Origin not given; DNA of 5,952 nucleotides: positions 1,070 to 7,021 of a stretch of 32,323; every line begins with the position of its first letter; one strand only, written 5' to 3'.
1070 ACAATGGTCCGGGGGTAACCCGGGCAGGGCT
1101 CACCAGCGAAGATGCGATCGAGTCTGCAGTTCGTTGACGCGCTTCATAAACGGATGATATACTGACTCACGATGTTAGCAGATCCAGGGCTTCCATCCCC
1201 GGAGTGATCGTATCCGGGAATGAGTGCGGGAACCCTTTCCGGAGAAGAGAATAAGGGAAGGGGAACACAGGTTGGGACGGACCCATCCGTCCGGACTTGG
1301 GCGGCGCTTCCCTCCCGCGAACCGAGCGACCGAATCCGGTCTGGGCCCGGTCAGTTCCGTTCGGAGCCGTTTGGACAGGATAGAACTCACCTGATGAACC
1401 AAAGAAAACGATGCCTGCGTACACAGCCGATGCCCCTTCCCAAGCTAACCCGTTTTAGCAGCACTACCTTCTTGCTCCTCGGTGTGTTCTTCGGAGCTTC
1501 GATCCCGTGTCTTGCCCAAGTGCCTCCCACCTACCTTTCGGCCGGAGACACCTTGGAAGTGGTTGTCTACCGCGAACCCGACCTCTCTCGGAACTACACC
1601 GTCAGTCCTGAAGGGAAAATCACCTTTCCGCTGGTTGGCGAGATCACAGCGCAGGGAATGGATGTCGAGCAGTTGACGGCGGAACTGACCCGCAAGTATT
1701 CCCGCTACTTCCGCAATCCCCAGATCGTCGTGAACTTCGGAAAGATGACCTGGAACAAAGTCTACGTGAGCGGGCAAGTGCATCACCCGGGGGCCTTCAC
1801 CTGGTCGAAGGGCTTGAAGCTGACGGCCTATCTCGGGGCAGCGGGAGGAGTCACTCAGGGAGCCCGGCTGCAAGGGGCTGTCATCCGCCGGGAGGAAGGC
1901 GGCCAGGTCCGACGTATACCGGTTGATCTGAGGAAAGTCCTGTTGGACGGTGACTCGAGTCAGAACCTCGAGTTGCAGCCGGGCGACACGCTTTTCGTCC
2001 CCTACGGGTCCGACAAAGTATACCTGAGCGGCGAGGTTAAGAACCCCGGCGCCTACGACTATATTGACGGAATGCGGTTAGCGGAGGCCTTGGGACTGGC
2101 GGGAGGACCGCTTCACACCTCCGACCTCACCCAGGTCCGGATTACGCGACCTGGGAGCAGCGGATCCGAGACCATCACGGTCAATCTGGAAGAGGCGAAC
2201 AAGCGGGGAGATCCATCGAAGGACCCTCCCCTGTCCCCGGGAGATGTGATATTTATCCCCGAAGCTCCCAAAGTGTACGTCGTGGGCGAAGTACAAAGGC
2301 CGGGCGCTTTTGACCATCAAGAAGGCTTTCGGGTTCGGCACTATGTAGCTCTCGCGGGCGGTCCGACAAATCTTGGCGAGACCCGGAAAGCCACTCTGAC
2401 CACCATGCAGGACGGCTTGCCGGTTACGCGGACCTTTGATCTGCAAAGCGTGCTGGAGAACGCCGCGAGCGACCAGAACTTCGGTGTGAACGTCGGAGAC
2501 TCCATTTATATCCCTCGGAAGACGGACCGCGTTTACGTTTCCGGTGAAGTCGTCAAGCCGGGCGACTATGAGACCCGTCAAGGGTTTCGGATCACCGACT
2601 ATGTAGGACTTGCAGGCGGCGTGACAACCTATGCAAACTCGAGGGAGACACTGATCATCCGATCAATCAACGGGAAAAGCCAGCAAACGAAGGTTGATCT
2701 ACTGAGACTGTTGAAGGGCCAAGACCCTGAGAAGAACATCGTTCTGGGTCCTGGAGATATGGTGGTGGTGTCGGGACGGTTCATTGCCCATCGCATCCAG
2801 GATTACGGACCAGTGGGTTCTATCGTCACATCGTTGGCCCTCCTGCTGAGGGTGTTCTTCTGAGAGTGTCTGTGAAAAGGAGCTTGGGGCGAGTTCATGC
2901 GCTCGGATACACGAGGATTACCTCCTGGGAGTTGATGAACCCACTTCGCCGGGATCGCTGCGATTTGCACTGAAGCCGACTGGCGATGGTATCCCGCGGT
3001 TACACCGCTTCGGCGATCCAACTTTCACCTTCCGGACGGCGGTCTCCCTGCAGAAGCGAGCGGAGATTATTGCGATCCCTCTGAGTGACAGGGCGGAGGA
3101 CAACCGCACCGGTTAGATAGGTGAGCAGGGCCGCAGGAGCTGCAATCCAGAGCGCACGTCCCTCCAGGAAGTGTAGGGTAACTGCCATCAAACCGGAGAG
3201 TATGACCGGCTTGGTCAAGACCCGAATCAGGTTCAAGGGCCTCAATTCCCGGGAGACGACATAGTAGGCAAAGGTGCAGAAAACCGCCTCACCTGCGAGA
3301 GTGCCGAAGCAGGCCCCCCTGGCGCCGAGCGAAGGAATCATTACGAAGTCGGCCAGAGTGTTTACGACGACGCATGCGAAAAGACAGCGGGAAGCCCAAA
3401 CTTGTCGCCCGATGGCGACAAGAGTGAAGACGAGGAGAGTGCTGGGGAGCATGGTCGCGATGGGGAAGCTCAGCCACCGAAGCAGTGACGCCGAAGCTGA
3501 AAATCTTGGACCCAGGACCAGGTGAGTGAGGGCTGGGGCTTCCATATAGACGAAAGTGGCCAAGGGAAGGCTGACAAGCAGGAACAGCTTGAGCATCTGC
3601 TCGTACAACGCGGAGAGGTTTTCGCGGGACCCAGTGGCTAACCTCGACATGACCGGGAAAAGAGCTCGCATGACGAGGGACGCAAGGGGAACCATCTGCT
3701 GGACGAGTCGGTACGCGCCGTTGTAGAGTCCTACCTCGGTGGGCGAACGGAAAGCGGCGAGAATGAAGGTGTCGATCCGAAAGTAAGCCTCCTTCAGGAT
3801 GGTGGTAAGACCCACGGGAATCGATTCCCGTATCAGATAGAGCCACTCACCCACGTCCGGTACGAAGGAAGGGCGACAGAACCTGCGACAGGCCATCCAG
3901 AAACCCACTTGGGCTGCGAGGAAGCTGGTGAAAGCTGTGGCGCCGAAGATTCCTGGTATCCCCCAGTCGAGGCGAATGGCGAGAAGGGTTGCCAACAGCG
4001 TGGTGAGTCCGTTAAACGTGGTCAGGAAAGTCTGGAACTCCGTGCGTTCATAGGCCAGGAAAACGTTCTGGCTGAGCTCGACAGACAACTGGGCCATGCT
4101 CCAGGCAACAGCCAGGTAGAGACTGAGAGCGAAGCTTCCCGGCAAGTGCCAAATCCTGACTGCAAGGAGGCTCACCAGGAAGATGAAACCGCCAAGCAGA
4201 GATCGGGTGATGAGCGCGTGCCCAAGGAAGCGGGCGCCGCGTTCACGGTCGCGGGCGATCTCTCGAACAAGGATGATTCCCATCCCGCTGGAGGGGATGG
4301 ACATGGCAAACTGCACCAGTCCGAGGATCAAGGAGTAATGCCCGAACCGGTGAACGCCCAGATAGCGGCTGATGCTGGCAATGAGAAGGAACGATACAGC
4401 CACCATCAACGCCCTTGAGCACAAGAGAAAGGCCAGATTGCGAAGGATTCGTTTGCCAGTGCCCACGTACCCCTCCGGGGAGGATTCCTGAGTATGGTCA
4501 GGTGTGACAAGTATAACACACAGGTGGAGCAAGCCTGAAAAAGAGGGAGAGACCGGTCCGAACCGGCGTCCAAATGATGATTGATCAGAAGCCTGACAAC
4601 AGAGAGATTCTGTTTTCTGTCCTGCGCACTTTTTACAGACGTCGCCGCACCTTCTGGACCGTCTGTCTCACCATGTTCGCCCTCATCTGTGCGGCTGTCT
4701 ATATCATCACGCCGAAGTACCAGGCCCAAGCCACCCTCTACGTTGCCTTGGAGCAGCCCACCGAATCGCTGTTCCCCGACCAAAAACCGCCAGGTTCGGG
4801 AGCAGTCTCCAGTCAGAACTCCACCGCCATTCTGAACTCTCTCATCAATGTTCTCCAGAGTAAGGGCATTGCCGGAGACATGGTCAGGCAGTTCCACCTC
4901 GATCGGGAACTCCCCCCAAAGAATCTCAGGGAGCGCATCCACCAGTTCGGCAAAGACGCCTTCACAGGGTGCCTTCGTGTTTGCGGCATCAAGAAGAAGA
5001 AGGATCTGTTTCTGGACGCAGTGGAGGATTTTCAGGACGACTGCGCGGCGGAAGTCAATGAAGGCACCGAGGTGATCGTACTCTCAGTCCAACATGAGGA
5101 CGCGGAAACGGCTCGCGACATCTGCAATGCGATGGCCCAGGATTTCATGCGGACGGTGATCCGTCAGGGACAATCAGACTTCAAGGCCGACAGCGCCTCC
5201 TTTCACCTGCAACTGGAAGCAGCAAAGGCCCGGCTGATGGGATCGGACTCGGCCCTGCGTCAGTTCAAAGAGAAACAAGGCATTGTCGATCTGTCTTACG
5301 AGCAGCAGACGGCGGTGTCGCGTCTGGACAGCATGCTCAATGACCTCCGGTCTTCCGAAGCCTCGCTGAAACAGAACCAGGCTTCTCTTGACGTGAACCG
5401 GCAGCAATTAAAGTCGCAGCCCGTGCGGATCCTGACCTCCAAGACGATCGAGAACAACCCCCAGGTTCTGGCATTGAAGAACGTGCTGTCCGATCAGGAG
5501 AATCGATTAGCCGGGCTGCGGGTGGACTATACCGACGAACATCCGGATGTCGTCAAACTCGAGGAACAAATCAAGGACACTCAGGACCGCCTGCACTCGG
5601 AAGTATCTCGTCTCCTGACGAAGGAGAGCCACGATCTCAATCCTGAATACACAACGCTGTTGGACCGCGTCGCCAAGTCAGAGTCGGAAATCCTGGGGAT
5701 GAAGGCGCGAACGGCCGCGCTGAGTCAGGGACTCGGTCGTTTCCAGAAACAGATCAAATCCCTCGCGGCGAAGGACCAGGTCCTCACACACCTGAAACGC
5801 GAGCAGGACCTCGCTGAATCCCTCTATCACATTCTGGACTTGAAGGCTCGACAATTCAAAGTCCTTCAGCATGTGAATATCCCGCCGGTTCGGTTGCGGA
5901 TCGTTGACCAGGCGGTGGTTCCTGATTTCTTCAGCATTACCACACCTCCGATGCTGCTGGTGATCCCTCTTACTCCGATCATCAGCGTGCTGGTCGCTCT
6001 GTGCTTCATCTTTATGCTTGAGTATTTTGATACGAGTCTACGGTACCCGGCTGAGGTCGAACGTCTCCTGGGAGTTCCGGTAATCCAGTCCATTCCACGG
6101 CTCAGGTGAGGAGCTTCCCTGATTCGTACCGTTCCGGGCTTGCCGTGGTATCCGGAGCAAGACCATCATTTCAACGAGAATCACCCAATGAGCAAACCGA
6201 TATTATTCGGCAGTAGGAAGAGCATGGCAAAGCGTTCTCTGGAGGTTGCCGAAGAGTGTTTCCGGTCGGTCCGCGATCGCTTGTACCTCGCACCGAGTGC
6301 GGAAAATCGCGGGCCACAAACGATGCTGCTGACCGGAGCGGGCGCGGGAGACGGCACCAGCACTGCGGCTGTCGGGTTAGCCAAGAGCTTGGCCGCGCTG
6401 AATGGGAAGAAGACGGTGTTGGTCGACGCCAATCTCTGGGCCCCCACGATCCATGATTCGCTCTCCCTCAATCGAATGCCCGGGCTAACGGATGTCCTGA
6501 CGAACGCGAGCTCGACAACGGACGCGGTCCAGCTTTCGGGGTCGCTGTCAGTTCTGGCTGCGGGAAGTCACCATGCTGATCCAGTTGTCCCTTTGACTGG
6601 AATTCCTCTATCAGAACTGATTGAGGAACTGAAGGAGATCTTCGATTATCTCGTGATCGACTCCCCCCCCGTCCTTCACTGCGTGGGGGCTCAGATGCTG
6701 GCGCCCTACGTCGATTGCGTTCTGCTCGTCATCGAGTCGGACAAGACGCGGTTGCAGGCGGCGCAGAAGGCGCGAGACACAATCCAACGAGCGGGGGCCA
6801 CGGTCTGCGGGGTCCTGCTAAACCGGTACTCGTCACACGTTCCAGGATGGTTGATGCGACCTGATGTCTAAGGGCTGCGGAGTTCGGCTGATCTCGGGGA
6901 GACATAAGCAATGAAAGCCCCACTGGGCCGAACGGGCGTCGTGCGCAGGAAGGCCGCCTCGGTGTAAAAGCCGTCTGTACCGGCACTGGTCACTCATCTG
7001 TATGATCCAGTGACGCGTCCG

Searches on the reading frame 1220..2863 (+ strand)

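Call 9: search_protein_families(library=pfam, proteins=[window:1220-2863:+], max_evalue=0.001)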
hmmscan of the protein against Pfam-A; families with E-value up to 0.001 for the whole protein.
window:1220-2863:+ (547 aa): 5 families
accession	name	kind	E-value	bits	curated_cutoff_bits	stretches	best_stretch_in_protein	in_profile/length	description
PF22461.2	SLBB_2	-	2e-42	143.6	27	3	266-346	2-79/79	SLBB domain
PF10531.15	SLBB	-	9.7e-40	134.6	27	4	266-315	1-49/55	SLBB domain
PF02563.21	Poly_export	-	5.4e-24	84.6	28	1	103-173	6-76/77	Polysaccharide biosynthesis/export protein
PF21621.3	MPI_cupin_dom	-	5.7e-05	23.5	27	0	247-274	46-73/79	Mannose-6-phosphate isomerase, cupin domain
PF08007.18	JmjC_2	-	6.6e-05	22.9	22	0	326-348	78-100/127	JmjC domain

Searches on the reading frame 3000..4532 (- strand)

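Call 9: search_protein_families(library=pfam, proteins=[window:3000-4532:-], max_evalue=0.001)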
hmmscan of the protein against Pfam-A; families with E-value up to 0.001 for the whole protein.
window:3000-4532:- (510 aa): 2 families
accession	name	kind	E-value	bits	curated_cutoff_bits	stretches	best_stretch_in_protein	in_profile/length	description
PF01943.22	Polysacc_synt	-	4.7e-25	89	28.2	1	29-298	1-273/274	Polysaccharide biosynthesis protein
PF13440.11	Polysacc_synt_3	-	5.7e-16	59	23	1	55-347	3-291/293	Polysaccharide biosynthesis protein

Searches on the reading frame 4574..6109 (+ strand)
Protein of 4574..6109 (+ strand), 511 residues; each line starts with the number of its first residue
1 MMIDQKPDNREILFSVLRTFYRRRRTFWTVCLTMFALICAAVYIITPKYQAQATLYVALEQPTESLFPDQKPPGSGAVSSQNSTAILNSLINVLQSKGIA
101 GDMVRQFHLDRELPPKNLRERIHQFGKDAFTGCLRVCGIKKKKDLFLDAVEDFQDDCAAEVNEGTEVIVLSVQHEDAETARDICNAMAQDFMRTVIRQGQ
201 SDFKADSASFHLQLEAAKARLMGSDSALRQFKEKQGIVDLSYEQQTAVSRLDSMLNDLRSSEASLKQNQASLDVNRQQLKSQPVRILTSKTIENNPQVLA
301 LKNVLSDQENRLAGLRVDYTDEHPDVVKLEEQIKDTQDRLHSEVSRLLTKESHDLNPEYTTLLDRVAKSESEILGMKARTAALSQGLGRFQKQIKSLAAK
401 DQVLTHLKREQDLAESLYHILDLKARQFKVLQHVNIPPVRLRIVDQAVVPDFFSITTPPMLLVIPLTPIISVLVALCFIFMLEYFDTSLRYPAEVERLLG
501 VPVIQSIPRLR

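Call 9: search_protein_families(library=pfam, proteins=[window:4574-6109:+], max_evalue=0.001)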
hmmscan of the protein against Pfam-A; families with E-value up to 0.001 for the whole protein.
window:4574-6109:+ (511 aa): 3 families
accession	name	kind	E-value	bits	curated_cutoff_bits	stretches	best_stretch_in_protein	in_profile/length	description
PF02706.20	Wzz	-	1.9e-05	25.4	25.5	1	13-106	5-90/91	Chain length determinant protein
PF13807.11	GNVR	-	0.00014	22.1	27.7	1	402-481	5-79/82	G-rich domain on putative tyrosine kinase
PF19220.6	Rod_CreS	-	0.00022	20.8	100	0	262-413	12-158/359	Crescentin, rod domain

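Call 52: search_protein_families(library=ncbifam, proteins=[window:4574-6109:+], max_evalue=0.00001)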
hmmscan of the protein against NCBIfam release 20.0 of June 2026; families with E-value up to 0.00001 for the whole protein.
window:4574-6109:+ (511 aa): 5 families
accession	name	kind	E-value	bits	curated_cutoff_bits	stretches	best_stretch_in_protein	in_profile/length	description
TIGR03007.1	pepcterm_ChnLen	equivalog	8.1e-41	139.8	278.85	1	148-509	104-462/498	XrtA system polysaccharide chain length determinant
TIGR01005.1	eps_transp_fam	subfamily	1.5e-16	59.8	411.7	1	18-508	11-478/754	exopolysaccharide transport protein family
TIGR03017.1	EpsF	equivalog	2.6e-16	59.4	422.75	1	40-507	29-443/444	chain length determinant protein EpsF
NF008568.0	PRK11519.1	equivalog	2.3e-13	49.2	1068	1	146-264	207-329/720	tyrosine-protein kinase Wzc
TIGR01006.1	polys_exp_MPA1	subfamily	1.3e-09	37.8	296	0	466-509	180-223/226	CspC family polysaccharide chain length determinant protein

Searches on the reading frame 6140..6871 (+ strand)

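Call 9: search_protein_families(library=pfam, proteins=[window:6140-6871:+], max_evalue=0.001)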
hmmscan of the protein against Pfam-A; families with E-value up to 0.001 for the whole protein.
window:6140-6871:+ (243 aa): 2 families
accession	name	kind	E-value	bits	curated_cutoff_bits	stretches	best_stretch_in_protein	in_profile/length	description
PF13614.12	AAA_31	-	3.8e-07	30.7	27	1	70-217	12-166/177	AAA domain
PF10609.15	ParA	-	1.1e-06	28.8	27.1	1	69-228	13-173/246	NUBPL iron-transfer P-loop NTPase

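Call 52: search_protein_families(library=ncbifam, proteins=[window:6140-6871:+], max_evalue=0.00001)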
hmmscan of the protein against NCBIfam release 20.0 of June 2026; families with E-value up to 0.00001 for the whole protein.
window:6140-6871:+ (243 aa): 11 families
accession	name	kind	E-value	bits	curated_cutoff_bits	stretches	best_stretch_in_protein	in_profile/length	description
TIGR01007.1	eps_fam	subfamily_domain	1.3e-29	103.2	108.05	1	40-232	2-192/204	polysaccharide biosynthesis tyrosine autokinase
TIGR03018.1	pepcterm_TyrKin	hypoth_equivalog_domain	1.5e-28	99.5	230.65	1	37-228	11-207/207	XrtA-associated tyrosine autokinase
TIGR03029.1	EpsG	equivalog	3.8e-25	88.6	313.8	1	38-228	84-273/274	chain length determinant protein tyrosine kinase EpsG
TIGR01005.1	eps_transp_fam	subfamily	9.4e-21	73.7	411.7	1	29-229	518-717/754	exopolysaccharide transport protein family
NF007350.0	PRK09841.1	equivalog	3.9e-15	55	1248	1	33-229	507-702/726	tyrosine-protein kinase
NF008568.0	PRK11519.1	equivalog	1.1e-13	50.3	1068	1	35-229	504-697/720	tyrosine-protein kinase Wzc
TIGR01969.1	minD_arch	subfamily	1.1e-11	44.4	201.75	1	68-232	11-172/251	cell division ATPase MinD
TIGR03815.1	CpaE_hom_Actino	equivalog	6e-10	38.8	154.45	1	60-225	112-279/340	septum site-determining protein Ssd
NF047398.1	AAA_KGGVGR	domain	4.1e-08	33.8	90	1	70-202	13-176/190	KGGVGR-motif variant AAA ATPase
TIGR01968.1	minD_bact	equivalog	2.9e-07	30.1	212.9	1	68-233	12-176/261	septum site-determining protein MinD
NF041546.1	ParA_partition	equivalog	5.5e-06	26.1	180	0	147-229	56-141/203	ParA family partition ATPase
